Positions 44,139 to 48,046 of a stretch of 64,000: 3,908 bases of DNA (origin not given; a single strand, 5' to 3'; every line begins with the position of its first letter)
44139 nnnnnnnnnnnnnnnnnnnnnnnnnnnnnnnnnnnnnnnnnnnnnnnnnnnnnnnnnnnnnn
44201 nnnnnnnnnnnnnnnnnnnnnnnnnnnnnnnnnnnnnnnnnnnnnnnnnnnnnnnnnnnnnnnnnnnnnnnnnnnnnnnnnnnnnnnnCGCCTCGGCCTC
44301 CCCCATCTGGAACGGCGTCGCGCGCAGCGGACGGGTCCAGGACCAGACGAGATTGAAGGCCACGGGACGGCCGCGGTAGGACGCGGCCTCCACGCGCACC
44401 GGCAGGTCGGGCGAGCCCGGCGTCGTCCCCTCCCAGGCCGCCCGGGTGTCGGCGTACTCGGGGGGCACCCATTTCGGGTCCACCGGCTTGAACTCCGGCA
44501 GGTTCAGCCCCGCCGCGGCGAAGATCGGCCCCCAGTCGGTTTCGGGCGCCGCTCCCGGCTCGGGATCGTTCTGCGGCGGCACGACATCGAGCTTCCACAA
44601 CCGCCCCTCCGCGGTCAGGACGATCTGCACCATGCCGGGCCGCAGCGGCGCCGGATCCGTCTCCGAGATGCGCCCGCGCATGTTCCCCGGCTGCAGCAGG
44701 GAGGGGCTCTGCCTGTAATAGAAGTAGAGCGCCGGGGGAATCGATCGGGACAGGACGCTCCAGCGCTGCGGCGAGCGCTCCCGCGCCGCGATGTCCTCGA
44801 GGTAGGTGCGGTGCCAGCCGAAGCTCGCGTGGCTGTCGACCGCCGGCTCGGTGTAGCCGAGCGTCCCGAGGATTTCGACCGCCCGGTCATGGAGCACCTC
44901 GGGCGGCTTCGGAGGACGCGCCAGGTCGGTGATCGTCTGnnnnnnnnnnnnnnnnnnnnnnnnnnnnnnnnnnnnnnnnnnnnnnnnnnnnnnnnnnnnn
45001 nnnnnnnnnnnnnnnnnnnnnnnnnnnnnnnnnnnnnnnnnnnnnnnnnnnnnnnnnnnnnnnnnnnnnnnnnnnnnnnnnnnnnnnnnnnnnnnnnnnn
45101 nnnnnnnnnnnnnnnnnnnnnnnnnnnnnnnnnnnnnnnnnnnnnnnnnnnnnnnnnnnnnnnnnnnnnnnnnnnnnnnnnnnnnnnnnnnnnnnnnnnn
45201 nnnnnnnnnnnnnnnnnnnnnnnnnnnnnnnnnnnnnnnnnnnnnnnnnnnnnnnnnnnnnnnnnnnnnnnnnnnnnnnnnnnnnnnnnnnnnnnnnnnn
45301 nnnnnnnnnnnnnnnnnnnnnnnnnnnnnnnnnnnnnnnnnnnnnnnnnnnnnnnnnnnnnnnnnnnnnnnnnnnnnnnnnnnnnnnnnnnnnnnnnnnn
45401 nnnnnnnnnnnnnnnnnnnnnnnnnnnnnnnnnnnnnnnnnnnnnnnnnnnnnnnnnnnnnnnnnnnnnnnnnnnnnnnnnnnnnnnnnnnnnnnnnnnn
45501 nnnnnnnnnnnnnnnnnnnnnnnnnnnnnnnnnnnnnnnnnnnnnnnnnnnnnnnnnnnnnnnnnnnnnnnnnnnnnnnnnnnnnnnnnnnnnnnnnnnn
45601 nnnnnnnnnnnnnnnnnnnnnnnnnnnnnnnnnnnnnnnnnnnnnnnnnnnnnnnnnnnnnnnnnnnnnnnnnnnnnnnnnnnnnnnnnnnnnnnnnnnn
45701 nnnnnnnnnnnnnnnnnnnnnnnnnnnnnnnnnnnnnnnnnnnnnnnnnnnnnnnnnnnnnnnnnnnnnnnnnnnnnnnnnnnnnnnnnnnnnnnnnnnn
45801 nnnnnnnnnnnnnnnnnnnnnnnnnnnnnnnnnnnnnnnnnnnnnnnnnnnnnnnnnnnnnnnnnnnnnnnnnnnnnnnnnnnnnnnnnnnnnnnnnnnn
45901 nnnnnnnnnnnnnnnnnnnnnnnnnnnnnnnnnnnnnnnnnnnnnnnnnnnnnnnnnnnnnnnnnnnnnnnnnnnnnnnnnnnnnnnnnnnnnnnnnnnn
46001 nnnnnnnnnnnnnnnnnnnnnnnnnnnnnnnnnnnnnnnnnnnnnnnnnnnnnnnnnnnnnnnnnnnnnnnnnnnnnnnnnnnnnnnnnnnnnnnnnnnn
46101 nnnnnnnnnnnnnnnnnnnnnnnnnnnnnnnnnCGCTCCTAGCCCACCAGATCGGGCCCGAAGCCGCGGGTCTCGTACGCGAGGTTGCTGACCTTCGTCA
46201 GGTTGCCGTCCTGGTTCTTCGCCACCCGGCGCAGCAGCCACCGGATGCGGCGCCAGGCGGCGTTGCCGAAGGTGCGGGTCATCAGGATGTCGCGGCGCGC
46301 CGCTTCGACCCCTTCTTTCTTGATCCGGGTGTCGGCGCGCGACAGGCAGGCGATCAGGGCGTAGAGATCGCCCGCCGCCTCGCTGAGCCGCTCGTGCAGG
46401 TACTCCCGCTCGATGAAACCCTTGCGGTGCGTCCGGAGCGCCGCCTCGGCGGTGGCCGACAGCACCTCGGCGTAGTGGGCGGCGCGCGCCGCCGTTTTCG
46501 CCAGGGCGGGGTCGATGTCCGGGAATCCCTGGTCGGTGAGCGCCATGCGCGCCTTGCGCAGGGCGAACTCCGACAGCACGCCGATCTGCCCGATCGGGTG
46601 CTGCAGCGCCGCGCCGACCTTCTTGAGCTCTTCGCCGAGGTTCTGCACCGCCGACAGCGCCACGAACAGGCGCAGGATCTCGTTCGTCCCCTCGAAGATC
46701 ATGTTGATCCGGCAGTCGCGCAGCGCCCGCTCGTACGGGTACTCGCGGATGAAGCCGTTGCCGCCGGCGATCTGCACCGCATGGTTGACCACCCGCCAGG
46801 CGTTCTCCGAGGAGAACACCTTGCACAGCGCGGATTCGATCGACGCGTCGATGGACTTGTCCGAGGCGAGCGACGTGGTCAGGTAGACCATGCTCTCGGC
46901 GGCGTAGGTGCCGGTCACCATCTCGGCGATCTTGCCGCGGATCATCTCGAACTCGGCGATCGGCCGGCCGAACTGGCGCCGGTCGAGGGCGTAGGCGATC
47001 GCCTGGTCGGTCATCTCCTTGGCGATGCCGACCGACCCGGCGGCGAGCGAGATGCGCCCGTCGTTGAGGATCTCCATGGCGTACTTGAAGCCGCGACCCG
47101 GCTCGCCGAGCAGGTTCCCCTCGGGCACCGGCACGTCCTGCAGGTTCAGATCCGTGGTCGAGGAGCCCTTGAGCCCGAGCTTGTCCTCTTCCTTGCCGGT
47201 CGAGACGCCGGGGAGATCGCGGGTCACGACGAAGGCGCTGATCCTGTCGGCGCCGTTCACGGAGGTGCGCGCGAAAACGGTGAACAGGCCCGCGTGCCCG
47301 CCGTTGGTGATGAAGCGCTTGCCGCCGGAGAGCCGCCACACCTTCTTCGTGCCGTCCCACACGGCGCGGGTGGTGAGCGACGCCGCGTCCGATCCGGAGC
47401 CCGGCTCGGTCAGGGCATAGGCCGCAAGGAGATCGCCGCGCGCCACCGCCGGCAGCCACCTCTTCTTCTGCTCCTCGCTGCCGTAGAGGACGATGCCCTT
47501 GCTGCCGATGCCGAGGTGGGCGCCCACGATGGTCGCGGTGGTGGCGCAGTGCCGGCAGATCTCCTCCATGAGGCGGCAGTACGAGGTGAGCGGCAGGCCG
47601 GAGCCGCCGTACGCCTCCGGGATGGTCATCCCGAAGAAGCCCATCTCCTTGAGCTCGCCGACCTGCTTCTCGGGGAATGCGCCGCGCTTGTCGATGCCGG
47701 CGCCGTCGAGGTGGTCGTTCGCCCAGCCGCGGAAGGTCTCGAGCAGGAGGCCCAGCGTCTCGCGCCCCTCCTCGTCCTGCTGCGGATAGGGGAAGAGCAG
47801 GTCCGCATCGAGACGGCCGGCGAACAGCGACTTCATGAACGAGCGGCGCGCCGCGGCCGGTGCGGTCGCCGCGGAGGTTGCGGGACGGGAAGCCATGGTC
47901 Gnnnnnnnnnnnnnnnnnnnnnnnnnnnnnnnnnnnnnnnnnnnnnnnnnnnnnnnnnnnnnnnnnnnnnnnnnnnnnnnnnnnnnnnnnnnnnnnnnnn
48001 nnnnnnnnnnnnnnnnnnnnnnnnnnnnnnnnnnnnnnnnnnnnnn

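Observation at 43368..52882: NtrC-type regulator + beta-oxidation genes + zinc-ribbon Ser/Thr kinase with polytopic C-terminus as one coupled string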

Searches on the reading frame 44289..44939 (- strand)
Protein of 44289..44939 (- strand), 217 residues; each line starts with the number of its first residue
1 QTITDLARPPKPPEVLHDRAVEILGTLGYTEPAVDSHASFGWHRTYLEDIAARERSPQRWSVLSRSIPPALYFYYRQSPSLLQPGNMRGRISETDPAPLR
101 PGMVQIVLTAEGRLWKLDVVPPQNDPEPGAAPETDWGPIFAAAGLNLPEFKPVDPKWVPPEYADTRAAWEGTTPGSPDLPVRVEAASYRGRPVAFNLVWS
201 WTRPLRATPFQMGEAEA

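Call 48: predict_structure(alignment_id=A3)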
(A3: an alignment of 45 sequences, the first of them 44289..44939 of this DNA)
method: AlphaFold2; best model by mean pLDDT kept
length: 217 residues; sequences in the alignment: 45
mean_pLDDT: 88.0   pTM: 0.85
mean pLDDT of the five models: 88.0, 87.8, 86.8, 86.7, 86.6
residues with pLDDT >= 90: 127; 70-90: 72; 50-70: 10; < 50: 8
segments of 3 or more residues with pLDDT < 50: 207-209, 215-217
pLDDT, mean of each block of 10 residues (from residue 1): 81 97 96 93 89 91 88 94 86 84 94 95 79 95 97 89 93 88 95 94 58 49
secondary structure, 60 per line:
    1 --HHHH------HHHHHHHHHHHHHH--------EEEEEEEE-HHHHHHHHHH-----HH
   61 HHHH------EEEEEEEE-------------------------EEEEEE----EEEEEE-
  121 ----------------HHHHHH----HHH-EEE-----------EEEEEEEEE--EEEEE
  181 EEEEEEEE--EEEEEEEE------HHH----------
elements in order: H3-6 H13-26 E35-42 H44-53 H59-64 E71-78 E104-109 E114-119 H137-142 E151-153 E165-173 E176-188 E191-198

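Call 52: fold_search(model_id=the predicted structure, library=pdb)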
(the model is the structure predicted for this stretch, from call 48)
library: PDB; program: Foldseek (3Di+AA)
matches with E <= 10: 323; with E <= 0.001: 0
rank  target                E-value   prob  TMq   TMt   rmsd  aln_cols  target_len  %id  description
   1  3u1w_A                5.9e-02  0.09  0.13  0.12  17.2       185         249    9  Crystal structure of a Calcium binding protein (BDI_1975) from Parabacteroides distasonis ATCC 8503 at 2.00 A resoluti (released 2012-01-25)
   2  3u1w_C                8.0e-02  0.14  0.22  0.20  16.2       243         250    9  Crystal structure of a Calcium binding protein (BDI_1975) from Parabacteroides distasonis ATCC 8503 at 2.00 A resoluti (released 2012-01-25)
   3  6uxd_B                3.4e-01  0.04  0.13  0.13  16.2       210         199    7  2.0A resolution structure of the hypothetical protein CT021 from Chlamydia trachomatis (released 2020-11-11)
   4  6d63_K                9.0e-01  0.12  0.16  0.25   6.8        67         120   19  The structure of AtzH: a little known member of the atrazine breakdown pathway (released 2018-11-14)
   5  6d63_F                1.0e+00  0.10  0.17  0.25   7.5        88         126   17  The structure of AtzH: a little known member of the atrazine breakdown pathway (released 2018-11-14)
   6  7enc_q                1.0e+00  0.04  0.17  0.09  17.3       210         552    5  TFIID-based PIC-Mediator holo-complex in fully-assembled state (hPIC-MED) (released 2021-05-26)
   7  6d63_L                1.1e+00  0.10  0.16  0.26   7.6        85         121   16  The structure of AtzH: a little known member of the atrazine breakdown pathway (released 2018-11-14)
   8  2v42_B                1.1e+00  0.03  0.14  0.11  18.8       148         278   11  Crystal structure of RseB: a sensor for periplasmic stress response in E. coli (released 2007-08-28)
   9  6d63_B                1.2e+00  0.10  0.17  0.26   7.3        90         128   17  The structure of AtzH: a little known member of the atrazine breakdown pathway (released 2018-11-14)
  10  7ena_q                1.2e+00  0.04  0.17  0.09  16.6       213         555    7  TFIID-based PIC-Mediator holo-complex in pre-assembled state (pre-hPIC-MED) (released 2021-05-26)
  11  6d63_A                1.4e+00  0.09  0.17  0.25   7.5        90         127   17  The structure of AtzH: a little known member of the atrazine breakdown pathway (released 2018-11-14)
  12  2gid_A                1.5e+00  0.06  0.17  0.23  17.8       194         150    8  Crystal structures of trypanosoma bruciei MRP1/MRP2 (released 2006-09-05)
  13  7emf_Q                1.5e+00  0.04  0.18  0.09  17.8       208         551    7  Human Mediator (deletion of MED1-IDR) in a Tail-extended conformation (released 2021-05-05)
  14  7hrm_B                1.5e+00  0.02  0.15  0.13  17.1       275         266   11  PanDDA analysis group deposition -- Crystal Structure of FatA in complex with Z445135574 (released 2025-08-13)
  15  9hmt                  1.6e+00  0.01  0.12  0.11  17.4       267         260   10  Crystal structure of Arabidopsis thaliana Acyl-ACP Thioesterase (At-FatA) complexed with methiozolin-fluorine (released 2025-05-14)
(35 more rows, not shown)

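Call 57: search_protein_families(library=pfam, proteins=[window:44289-44939:-], max_evalue=10)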
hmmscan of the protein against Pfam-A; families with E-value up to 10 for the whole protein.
window:44289-44939:- (217 aa): 0 families

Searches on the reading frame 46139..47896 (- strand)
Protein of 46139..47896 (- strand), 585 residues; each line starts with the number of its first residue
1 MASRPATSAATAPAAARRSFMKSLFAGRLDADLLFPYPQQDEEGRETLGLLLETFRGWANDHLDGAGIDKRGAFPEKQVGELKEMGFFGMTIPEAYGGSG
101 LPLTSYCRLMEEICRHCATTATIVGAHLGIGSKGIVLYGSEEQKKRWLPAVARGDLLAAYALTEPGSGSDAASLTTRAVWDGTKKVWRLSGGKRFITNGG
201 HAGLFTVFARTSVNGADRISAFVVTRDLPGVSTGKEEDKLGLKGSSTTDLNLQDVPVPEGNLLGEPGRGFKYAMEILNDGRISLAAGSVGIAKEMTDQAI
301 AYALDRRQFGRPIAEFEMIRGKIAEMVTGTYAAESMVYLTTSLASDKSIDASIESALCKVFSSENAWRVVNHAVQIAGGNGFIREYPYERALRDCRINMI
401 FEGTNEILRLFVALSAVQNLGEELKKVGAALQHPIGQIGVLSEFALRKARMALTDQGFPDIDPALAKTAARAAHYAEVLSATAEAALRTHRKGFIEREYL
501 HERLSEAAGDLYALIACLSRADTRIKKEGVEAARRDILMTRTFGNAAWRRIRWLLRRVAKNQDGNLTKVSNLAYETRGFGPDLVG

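Call 5: search_protein_families(library=pfam, proteins=[window:46139-47896:-], max_evalue=0.01)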
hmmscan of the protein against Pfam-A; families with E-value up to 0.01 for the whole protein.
window:46139-47896:- (585 aa): 7 families
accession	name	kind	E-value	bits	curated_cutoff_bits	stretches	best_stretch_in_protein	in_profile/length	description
PF00441.29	Acyl-CoA_dh_1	-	1e-42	146.2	22.4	1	267-413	1-146/150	Acyl-CoA dehydrogenase, C-terminal domain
PF02771.21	Acyl-CoA_dh_N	-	1.9e-29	102.8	22.9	1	50-155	6-113/113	Acyl-CoA dehydrogenase, N-terminal domain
PF02770.24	Acyl-CoA_dh_M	-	9.6e-24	83.8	33.3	1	159-255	1-97/97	Acyl-CoA dehydrogenase, middle domain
PF21343.2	ACAD9-ACADV_C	-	4.7e-19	69.3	27.8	1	463-571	1-112/120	ACAD9/ACADV, C-terminal domain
PF08028.16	Acyl-CoA_dh_2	-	2.1e-15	57.7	22.7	1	283-405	2-133/134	Acyl-CoA dehydrogenase, C-terminal domain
PF22924.1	ACOX_C_alpha1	-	1.9e-05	25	27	1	280-413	7-165/169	Acyl-CoA oxidase, C-alpha1 domain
PF21263.2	Acyl-CoA-dh_C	-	0.00057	20.6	27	0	308-373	16-74/96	Acyl-CoA dehydrogenase, C-terminal domain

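Call 6: search_protein_families(library=ncbifam, proteins=[window:46139-47896:-], max_evalue=0.01)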
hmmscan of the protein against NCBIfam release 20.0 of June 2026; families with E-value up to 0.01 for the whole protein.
window:46139-47896:- (585 aa): 24 families
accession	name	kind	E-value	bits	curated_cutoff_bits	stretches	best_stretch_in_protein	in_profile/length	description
NF058590.1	AcCoDHFadEBacil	equivalog_domain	2.8e-112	376.2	600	1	82-559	62-540/586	acyl-CoA dehydrogenase FadE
NF042972.1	AcrlCoAredClosAcrC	equivalog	2.3e-100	335.9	640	1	66-414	29-374/378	acryloyl-CoA reductase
NF043006.1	CyhCrbnylCoADH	equivalog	1.4e-80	271.2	650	1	53-414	13-373/380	cyclohexane-1-carbonyl-CoA dehydrogenase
NF042439.1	SulpropCoADesulf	equivalog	1.2e-77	261.2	600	1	66-416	17-370/379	3-sulfinopropanoyl-CoA desulfinase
NF045652.1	ProlPCPDhRedW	equivalog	2.1e-67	227.6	650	1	84-413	42-370/376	L-prolyl-[peptidyl-carrier protein] dehydrogenase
NF045552.1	GlutCoADH_Des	equivalog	4.8e-67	226.8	470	1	73-415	36-378/387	glutaryl-CoA dehydrogenase Acd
NF008997.0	PRK12341.1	equivalog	9.5e-56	189.5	537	1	68-413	32-372/382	acyl-CoA dehydrogenase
NF053553.1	prodigi_MBC_PigA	equivalog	1.5e-54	185.6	500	1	74-413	37-376/381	prodigiosin MBC biosynthesis dehydrogenase PigA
NF002885.1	PRK03354.1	equivalog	7e-49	166.8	540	1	68-413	32-370/378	crotonobetainyl-CoA dehydrogenase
NF007000.1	PRK09463.1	subfamily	1.8e-47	162.1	600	1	68-411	67-429/726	acyl-CoA dehydrogenase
NF052270.1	Staph_DH_FadE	equivalog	2.3e-43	148.5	600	1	111-413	93-390/400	acyl-CoA dehydrogenase FadE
NF009586.0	PRK13026.1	subfamily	1.4e-42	146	608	1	70-384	105-435/777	acyl-CoA dehydrogenase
TIGR03207.1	cyc_hxne_CoA_dh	equivalog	6.2e-41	140.3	575.35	1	78-413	37-368/372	cyclohexanecarboxyl-CoA dehydrogenase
NF049984.1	Rv1679_FadE16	equivalog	5.8e-39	134.4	600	1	66-409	17-358/371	Rv1679 family acyl-CoA dehydrogenase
NF038187.1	FadE_coli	exception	1.2e-29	103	1300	1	76-409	151-502/816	acyl-CoA dehydrogenase FadE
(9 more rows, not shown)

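Call 34: find_related_loci(query=A2, collection=metagenome_contigs, flank=10000)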
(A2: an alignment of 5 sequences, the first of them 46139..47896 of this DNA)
Query A2 (585 aa) in metagenome_contigs; peptide patterns used: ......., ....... (x = any residue, [..] = any of these).
459 stretches matched a pattern; 88 encode a relative of the query (tblastn E <= 1e-3); the best 80 are kept; 80 distinct loci.
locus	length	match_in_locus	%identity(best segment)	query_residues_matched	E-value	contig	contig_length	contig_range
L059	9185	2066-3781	90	14-585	0e+0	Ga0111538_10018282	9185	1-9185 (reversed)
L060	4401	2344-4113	87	3-585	0e+0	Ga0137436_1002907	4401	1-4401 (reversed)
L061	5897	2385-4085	78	18-584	0e+0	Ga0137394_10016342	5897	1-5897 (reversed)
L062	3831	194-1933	78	6-585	0e+0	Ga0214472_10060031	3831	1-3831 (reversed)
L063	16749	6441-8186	76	2-585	0e+0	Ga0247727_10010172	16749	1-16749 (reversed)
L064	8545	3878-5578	77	19-585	0e+0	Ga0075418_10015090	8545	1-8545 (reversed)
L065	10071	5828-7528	77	19-585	0e+0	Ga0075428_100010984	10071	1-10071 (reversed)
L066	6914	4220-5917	77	19-584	0e+0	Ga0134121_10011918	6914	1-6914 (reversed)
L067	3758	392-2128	75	6-584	0e+0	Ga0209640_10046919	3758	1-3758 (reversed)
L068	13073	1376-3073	76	19-584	0e+0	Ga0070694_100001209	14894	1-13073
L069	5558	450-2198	73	1-584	0e+0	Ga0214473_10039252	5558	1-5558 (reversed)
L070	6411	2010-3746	74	4-585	0e+0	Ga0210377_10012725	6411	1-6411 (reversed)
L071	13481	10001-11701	75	18-584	0e+0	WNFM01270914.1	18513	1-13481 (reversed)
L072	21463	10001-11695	75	18-582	0e+0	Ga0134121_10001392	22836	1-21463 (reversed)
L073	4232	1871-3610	73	1-584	0e+0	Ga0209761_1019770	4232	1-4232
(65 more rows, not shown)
